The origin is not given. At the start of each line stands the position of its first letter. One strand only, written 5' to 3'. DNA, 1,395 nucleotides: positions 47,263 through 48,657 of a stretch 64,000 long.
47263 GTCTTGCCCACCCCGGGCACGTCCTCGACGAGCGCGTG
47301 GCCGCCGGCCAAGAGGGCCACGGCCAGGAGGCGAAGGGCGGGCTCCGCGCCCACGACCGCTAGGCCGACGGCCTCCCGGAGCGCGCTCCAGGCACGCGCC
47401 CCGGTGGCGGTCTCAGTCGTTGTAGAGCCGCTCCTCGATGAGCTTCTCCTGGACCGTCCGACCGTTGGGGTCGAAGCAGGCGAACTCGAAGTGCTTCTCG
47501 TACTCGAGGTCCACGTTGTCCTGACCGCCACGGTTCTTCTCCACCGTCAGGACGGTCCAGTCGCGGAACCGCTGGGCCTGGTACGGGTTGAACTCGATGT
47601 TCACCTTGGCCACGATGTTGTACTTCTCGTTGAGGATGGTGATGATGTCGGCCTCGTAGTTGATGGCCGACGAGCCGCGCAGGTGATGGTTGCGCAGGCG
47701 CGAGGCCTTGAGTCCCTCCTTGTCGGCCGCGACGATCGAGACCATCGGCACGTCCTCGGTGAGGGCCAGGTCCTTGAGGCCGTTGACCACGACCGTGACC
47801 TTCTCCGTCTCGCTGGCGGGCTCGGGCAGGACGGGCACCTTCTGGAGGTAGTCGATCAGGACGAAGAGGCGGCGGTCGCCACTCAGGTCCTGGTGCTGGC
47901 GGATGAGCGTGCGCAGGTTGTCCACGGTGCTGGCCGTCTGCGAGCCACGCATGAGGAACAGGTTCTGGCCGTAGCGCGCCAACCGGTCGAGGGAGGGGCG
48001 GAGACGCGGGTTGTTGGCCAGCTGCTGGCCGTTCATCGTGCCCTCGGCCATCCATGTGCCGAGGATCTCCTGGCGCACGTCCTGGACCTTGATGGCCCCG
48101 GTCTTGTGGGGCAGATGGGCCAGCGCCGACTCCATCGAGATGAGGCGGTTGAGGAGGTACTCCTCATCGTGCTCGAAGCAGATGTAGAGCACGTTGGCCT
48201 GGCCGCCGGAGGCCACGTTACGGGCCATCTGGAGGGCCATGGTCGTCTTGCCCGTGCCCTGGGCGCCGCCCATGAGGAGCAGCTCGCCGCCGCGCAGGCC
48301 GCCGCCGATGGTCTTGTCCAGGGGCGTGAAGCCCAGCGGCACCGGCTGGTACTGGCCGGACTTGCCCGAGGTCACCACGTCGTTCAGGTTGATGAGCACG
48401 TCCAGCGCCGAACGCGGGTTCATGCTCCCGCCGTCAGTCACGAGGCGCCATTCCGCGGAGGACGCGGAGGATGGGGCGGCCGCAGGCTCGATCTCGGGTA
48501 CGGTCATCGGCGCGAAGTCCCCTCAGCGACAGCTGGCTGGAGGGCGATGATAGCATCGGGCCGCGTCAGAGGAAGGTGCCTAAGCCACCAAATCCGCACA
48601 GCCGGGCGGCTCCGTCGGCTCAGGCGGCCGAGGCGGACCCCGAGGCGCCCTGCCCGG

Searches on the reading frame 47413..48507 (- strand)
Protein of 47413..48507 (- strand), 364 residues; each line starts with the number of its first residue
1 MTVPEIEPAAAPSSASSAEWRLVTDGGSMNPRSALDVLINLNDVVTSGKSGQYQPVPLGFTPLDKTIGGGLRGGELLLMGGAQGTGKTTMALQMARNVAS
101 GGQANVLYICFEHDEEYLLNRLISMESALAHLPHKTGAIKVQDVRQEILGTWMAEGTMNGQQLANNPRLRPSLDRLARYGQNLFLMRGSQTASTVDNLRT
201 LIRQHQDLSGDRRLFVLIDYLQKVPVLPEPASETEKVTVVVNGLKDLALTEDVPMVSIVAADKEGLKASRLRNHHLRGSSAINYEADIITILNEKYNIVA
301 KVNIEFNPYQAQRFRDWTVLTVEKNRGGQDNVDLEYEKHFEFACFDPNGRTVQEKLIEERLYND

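Call 4: search_protein_families(library=ncbifam, proteins=[window:47413-48507:-], max_evalue=0.01)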
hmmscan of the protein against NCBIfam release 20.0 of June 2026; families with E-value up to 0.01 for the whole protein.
window:47413-48507:- (364 aa): 26 families (the best 25 are shown)
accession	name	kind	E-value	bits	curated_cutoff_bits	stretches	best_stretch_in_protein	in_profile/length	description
TIGR00665.1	DnaB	equivalog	1.2e-22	80.4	385.25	1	49-340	170-427/435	replicative DNA helicase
TIGR03600.1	phage_DnaB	exception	9.9e-20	70.9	498.65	1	49-295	170-389/421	phage replicative helicase, DnaB family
NF004384.0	PRK05748.1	equivalog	2.1e-15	56.3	525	2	49-145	179-274/452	replicative DNA helicase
NF040583.1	dnaB_SPI-7_type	exception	1.6e-13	50.5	655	1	53-292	174-389/434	SPI-7-type island replicative DNA helicase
NF005852.0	PRK07773.1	equivalog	5.1e-12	44.9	780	1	47-144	191-287/886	replicative DNA helicase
NF006458.0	PRK08840.1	equivalog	2.9e-11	42.7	884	2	52-143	196-286/464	replicative DNA helicase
NF006306.0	PRK08506.1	equivalog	1e-10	40.8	596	1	56-292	175-384/472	replicative DNA helicase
NF006443.0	PRK08760.1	equivalog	1.8e-10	39.8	741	2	51-144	207-299/476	replicative DNA helicase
NF006606.0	PRK09165.1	equivalog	7.6e-10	38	540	1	49-300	193-434/497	replicative DNA helicase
NF005369.0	PRK06904.1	equivalog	1.7e-09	36.9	809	1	53-142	203-291/474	replicative DNA helicase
NF005424.0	PRK07004.1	equivalog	8.8e-09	34.4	834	1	51-292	191-406/460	replicative DNA helicase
NF005945.0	PRK08006.1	equivalog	1.5e-08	34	898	2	198-292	327-418/471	replicative DNA helicase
NF004109.0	PRK05595.1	equivalog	1.6e-08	33.7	737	1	50-143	178-270/444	replicative DNA helicase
TIGR03880.1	KaiC_arch_3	hypoth_equivalog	3.6e-08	33.2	249.45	1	60-132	2-73/224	KaiC domain-containing protein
NF005240.0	PRK06749.1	subfamily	4.1e-08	32.4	686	1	51-127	164-238/428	replicative DNA helicase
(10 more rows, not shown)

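Call 5: search_protein_families(library=pfam, proteins=[window:47413-48507:-], max_evalue=0.01)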
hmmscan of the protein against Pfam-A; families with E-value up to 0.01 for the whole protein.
window:47413-48507:- (364 aa): 7 families
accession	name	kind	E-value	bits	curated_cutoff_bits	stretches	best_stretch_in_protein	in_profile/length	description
PF03796.21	DnaB_C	-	3.8e-25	89.2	27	1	56-340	2-250/255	DnaB-like helicase C terminal domain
PF13481.12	AAA_25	-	9.5e-11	42.1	27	1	61-142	20-99/195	AAA domain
PF06745.19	ATPase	-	7.4e-10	39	26.6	1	58-164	3-108/231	KaiC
PF13173.12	AAA_14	-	0.00015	22.2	27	1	76-127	4-52/129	AAA domain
PF24883.2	NPHP3_N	-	0.0012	19.6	24.8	1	75-131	23-74/164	Nephrocystin 3, N-terminal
PF07088.17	GvpD_P-loop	-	0.0016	18.8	24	0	73-147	9-74/189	GvpD gas vesicle protein, P-loop domain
PF13191.12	AAA_16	-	0.0018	19.2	32.6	1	72-222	21-142/167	AAA ATPase domain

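Call 7: find_homologous_proteins(query=window:47413-48507:-)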
Query window:47413-48507:- (364 aa): 2348 proteins with E <= 0.001 among 5912 candidates; the best 120 are listed.
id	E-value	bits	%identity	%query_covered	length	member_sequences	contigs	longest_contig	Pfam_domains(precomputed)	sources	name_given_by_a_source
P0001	5.0e-227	770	94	100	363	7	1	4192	PF06745.20,PF03796.22,PF13481.13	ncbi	ncbi:MAG: DnaB-like helicase C-terminal domain-containing protein [Candidatus Limnocylindrales bacte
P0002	7.9e-222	753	91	100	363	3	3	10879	PF06745.20,PF03796.22,PF13481.13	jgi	jgi:replicative DNA helicase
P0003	8.4e-214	727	89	99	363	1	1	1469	PF06745.20,PF03796.22,PF13481.13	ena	-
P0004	7.6e-204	694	85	98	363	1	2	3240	PF06745.20,PF03796.22,PF13481.13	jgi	jgi:replicative DNA helicase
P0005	2.0e-201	686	83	100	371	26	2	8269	PF06745.20,PF03796.22,PF13481.13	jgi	-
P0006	9.4e-201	684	82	100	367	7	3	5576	PF06745.20,PF03796.22,PF13481.13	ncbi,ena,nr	ncbi:MAG TPA: DnaB-like helicase C-terminal domain-containing protein [Candidatus Dormibacteraeota b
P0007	4.7e-200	682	85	98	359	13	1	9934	PF06745.20,PF03796.22,PF13481.13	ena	-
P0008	1.1e-199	680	83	98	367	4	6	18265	PF06745.20,PF03796.22,PF13481.13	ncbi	ncbi:MAG: DnaB-like helicase C-terminal domain-containing protein [Candidatus Limnocylindrales bacte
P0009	1.9e-199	680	84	98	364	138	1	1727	PF06745.20,PF03796.22,PF13481.13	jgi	jgi:replicative DNA helicase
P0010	3.0e-199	679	83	99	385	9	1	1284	PF06745.20,PF03796.22,PF13481.13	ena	-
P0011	3.6e-199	679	83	98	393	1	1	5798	PF06745.20,PF03796.22,PF13481.13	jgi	jgi:replicative DNA helicase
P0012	4.0e-199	679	83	98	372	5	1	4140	PF06745.20,PF03796.22,PF13481.13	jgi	jgi:replicative DNA helicase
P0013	5.1e-199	678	86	95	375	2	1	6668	PF06745.20,PF03796.22,PF13481.13,PF13191.13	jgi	jgi:replicative DNA helicase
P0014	6.8e-199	678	82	100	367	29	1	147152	PF06745.20,PF03796.22,PF13481.13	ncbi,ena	-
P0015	7.0e-199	678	84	97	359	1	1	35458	PF06745.20,PF03796.22,PF13481.13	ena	-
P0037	4.3e-197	672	83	97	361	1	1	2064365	PF06745.20,PF03796.22,PF13481.13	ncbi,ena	-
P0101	1.1e-194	664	82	98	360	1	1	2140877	PF06745.20,PF03796.22,PF13481.13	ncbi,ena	-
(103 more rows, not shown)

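Call 8: search_protein_families(library=padloc, proteins=[window:47413-48507:-], max_evalue=0.01)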
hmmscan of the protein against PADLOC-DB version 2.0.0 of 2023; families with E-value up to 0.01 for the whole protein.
window:47413-48507:- (364 aa): 1 family
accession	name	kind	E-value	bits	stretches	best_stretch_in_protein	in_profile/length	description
PDLC04140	mad8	-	3.4e-07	28.1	1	71-248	24-224/314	mads_8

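Call 10: find_encoding_contigs(protein=P0037, flank=10000, max_places=3)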
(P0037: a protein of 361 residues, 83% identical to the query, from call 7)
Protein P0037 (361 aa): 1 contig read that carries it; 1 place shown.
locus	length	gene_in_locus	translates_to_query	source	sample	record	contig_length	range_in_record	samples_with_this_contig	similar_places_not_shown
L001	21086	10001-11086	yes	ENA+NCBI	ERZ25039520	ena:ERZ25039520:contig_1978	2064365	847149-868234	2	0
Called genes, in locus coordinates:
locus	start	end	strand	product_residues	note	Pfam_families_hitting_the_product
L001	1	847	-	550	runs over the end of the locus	PF13482:RNase_H_2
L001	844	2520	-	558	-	PF00271:Helicase_C, PF22982:WHD_HRQ1 (weak), PF09369:MZB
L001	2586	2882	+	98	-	-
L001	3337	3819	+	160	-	PF04977:DivIC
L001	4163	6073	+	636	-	PF06480:FtsH_ext, PF00004:AAA, PF07728:AAA_5 (weak), PF17862:AAA_lid_3, PF01434:Peptidase_M41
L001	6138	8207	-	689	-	PF01594:AI-2E_transport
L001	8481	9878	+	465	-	PF01546:Peptidase_M20, PF07687:M20_dimer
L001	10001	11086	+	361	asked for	PF03796:DnaB_C, PF06745:ATPase, PF13481:AAA_25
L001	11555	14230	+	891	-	PF00211:Guanylate_cyc, PF13191:AAA_16 (weak), PF13401:AAA_22 (weak), PF25872:HTH_77, PF13424:TPR_12 (weak)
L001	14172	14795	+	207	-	PF00719:Pyrophosphatase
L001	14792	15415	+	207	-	PF02834:LigT_PEase, PF13563:2_5_RNA_ligase2, PF02834:LigT_PEase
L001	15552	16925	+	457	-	PF00291:PALP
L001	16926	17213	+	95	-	-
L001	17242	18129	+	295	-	PF02153:PDH_N, PF20463:PDH_C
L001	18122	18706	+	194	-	-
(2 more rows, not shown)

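Call 11: find_encoding_contigs(protein=P0101, flank=10000, max_places=3)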
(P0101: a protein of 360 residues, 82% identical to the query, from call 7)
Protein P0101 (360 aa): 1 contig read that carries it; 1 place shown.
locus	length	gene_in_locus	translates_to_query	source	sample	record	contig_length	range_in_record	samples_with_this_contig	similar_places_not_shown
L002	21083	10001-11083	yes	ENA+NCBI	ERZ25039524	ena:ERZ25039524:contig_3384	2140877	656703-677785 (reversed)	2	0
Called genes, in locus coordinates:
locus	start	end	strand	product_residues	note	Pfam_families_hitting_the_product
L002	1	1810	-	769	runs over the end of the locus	PF00270:DEAD, PF04851:ResIII, PF00271:Helicase_C, PF22982:WHD_HRQ1 (weak), PF09369:MZB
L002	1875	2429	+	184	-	-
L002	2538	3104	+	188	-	-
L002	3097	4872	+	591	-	PF01145:Band_7, PF15975:Flot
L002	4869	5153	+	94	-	-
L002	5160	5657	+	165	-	PF00484:Pro_CA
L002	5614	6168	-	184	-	-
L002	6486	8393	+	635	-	PF06480:FtsH_ext, PF00004:AAA, PF07728:AAA_5 (weak), PF17862:AAA_lid_3, PF01434:Peptidase_M41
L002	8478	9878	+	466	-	PF01546:Peptidase_M20, PF07687:M20_dimer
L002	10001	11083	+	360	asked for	PF03796:DnaB_C, PF06745:ATPase, PF13481:AAA_25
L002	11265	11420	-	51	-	-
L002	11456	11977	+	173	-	PF00719:Pyrophosphatase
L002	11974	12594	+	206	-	PF02834:LigT_PEase, PF13563:2_5_RNA_ligase2, PF02834:LigT_PEase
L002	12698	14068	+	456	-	PF00291:PALP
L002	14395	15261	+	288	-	PF02153:PDH_N, PF20463:PDH_C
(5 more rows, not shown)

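Call 13: find_related_loci(query=window:47413-48507:-, collection=genome_contigs, flank=10000)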
Query window:47413-48507:- (364 aa) in genome_contigs; peptide patterns used: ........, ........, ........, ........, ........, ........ (x = any residue, [..] = any of these).
356 stretches matched a pattern; 261 encode a relative of the query (tblastn E <= 1e-3); the best 80 are kept; 80 distinct loci.
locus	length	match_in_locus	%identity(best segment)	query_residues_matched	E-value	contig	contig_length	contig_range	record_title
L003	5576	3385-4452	83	10-364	0e+0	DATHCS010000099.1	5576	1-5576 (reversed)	MAG TPA_asm: Candidatus Dormiibacterota bacterium isolate SMAG_U12373 k141_477046, whole genome shotgun sequence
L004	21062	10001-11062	85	6-364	0e+0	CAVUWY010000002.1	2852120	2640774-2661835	MAG: uncultured Chloroflexia bacterium isolate MFD06435.bin.2.45 genome assembly, contig: contig_37824, whole genome sho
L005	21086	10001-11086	83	7-364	0e+0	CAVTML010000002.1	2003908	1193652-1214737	MAG: uncultured Chloroflexia bacterium isolate MFD06435.bin.2.140 genome assembly, contig: contig_19171, whole genome sh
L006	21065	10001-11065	83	9-364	0e+0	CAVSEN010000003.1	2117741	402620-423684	MAG: uncultured Chloroflexia bacterium isolate MFD01872.bin.2.209 genome assembly, contig: contig_98462, whole genome sh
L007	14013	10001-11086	83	7-364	0e+0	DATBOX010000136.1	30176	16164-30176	MAG TPA_asm: Candidatus Limnocylindrales bacterium isolate SMAG_U4062 k141_783418, whole genome shotgun sequence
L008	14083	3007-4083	83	1-364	0e+0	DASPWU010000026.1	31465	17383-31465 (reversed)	MAG TPA_asm: Candidatus Limnocylindria bacterium isolate SMAG_U11549 k141_115167, whole genome shotgun sequence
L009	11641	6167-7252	83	7-364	0e+0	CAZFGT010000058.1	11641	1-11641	MAG TPA_asm: uncultured Anaerolineaceae bacterium isolate binchicken_co54_373 genome assembly, contig: NODE_10023_length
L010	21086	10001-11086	82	7-364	0e+0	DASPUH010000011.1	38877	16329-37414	MAG TPA_asm: Candidatus Sulfotelmatobacter sp. isolate SMAG_U12298 k141_1102977, whole genome shotgun sequence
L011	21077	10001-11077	82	1-364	0e+0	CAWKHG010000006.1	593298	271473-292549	MAG: uncultured Chloroflexia bacterium isolate MFD09212.bin.2.197 genome assembly, contig: contig_85, whole genome shotg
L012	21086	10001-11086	82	7-364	0e+0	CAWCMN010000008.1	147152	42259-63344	MAG: uncultured Chloroflexia bacterium isolate MFD05502.bin.1.37 genome assembly, contig: contig_69864, whole genome sho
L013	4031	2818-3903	82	2-364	0e+0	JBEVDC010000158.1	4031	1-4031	MAG: Candidatus Limnocylindrales bacterium isolate T2R1BO.metabat2.117 T2R1BO.metabat2.117_k133_6083607, whole genome sh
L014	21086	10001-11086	81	2-364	0e+0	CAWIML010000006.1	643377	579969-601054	MAG: uncultured Chloroflexia bacterium isolate MFD05176.bin.2.263 genome assembly, contig: contig_20479, whole genome sh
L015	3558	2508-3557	84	10-359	0e+0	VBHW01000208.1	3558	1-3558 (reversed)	MAG: Chloroflexi bacterium isolate CF_114 14_1009_16_30cm_scaffold_101885, whole genome shotgun sequence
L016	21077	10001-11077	82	1-364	0e+0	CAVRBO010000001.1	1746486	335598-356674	MAG: uncultured Chloroflexia bacterium isolate MFD04944.bin.1.302 genome assembly, contig: contig_10669, whole genome sh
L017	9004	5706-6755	83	14-364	0e+0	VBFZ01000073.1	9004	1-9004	MAG: Chloroflexi bacterium isolate CF_65 14_0903_02_30cm_scaffold_7236, whole genome shotgun sequence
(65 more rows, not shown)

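Call 17: find_encoding_contigs(protein=P0002, flank=10000, max_places=4)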
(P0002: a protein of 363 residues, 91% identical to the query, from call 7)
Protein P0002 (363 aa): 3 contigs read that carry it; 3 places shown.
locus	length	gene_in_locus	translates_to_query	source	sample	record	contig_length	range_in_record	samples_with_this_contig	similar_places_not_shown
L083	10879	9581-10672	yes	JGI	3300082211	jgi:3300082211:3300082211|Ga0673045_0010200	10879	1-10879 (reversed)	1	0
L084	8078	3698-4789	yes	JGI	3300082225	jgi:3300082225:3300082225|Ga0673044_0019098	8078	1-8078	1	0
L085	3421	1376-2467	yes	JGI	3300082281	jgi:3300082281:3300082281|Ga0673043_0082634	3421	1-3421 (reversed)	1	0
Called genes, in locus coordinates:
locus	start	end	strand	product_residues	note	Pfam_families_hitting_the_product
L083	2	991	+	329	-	?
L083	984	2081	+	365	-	-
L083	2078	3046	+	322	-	PF04041:Glyco_hydro_130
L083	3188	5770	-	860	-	PF00989:PAS (weak), PF13426:PAS_9, PF08447:PAS_3, PF00989:PAS, PF08448:PAS_4, PF13426:PAS_9, PF08447:PAS_3, PF00563:EAL, +2 more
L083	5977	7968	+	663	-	PF06480:FtsH_ext (weak), PF06068:TIP49 (faint), PF00004:AAA, PF07728:AAA_5 (weak), PF17862:AAA_lid_3, PF01434:Peptidase_M41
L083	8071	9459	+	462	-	PF01546:Peptidase_M20, PF07687:M20_dimer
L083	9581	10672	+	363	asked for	PF03796:DnaB_C, PF06745:ATPase, PF13481:AAA_25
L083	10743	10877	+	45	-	?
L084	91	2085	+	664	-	PF06480:FtsH_ext (faint), PF06068:TIP49 (faint), PF00004:AAA, PF07728:AAA_5 (weak), PF17862:AAA_lid_3, PF01434:Peptidase_M41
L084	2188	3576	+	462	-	PF01546:Peptidase_M20, PF07687:M20_dimer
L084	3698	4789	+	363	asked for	PF03796:DnaB_C, PF06745:ATPase, PF13481:AAA_25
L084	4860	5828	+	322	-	PF20030:bpMoxR (faint), PF00004:AAA, PF07726:AAA_3, PF07728:AAA_5, PF17863:AAA_lid_2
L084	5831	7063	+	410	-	PF01882:DUF58 (weak)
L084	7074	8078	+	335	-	?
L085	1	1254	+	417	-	?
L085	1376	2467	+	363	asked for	PF03796:DnaB_C, PF06745:ATPase, PF13481:AAA_25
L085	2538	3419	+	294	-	?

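Call 20: search_protein_representatives(protein=window:47413-48507:-)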
Query: 364 residues. Proteins with E-value up to 0.001 (for the whole library): 17423; up to 1e-10: 1096; up to 1e-30: 217. The best 150 are listed.
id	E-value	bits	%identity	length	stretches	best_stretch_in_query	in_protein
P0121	6.6e-166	567.7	69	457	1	8-364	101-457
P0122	9.6e-159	544.1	68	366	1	9-364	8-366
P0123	1.1e-153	527.5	86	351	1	90-364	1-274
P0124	7.0e-131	452.5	70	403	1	48-354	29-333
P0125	4.5e-124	430.1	76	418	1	5-269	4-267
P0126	4.8e-114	397.1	82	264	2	13-147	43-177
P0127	1.3e-111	389.1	81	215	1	150-364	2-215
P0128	2.6e-108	378.3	78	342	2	228-349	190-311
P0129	4.5e-104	364.4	49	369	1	19-363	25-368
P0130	4.0e-95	334.9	47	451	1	17-362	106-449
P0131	3.7e-94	331.7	47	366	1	25-364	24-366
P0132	6.1e-93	327.7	62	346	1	14-250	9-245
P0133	3.2e-90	318.8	89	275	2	264-364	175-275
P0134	1.1e-89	317.0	83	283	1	193-364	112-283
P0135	3.6e-89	315.3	47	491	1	34-359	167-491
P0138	1.1e-85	303.9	47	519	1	28-363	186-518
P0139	9.8e-83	294.2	44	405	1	7-361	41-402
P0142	6.2e-81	288.2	43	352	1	31-361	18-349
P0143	2.4e-80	286.3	47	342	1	36-362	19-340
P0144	5.9e-80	285.0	47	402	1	18-361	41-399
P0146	1.3e-77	277.4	43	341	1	39-363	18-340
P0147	1.5e-75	270.5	41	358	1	27-360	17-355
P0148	5.3e-75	268.8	40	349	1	31-363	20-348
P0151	1.3e-72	260.9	44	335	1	40-362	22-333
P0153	4.7e-72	259.1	41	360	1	31-362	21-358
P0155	8.7e-70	251.6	39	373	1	15-364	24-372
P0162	2.4e-65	237.0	39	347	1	30-361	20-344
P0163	1.0e-64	234.9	39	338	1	29-363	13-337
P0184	2.9e-57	210.4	37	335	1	47-364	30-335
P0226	3.3e-49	184.0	33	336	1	30-362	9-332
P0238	3.1e-47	177.5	34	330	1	52-364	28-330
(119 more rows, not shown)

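Call 21: find_encoding_contigs(protein=P0001, flank=10000, max_places=4)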
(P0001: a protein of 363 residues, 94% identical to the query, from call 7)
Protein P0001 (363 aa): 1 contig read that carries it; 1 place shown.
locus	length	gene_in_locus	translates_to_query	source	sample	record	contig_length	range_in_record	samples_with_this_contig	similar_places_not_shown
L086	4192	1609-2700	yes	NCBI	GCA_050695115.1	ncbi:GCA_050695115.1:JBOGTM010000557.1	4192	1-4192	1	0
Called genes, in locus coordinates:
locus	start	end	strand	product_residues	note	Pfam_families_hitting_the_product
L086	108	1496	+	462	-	PF01546:Peptidase_M20, PF07687:M20_dimer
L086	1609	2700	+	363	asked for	PF03796:DnaB_C, PF06745:ATPase, PF13481:AAA_25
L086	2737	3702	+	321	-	PF20030:bpMoxR (faint), PF00004:AAA (weak), PF07726:AAA_3, PF07728:AAA_5, PF17863:AAA_lid_2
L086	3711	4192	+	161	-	?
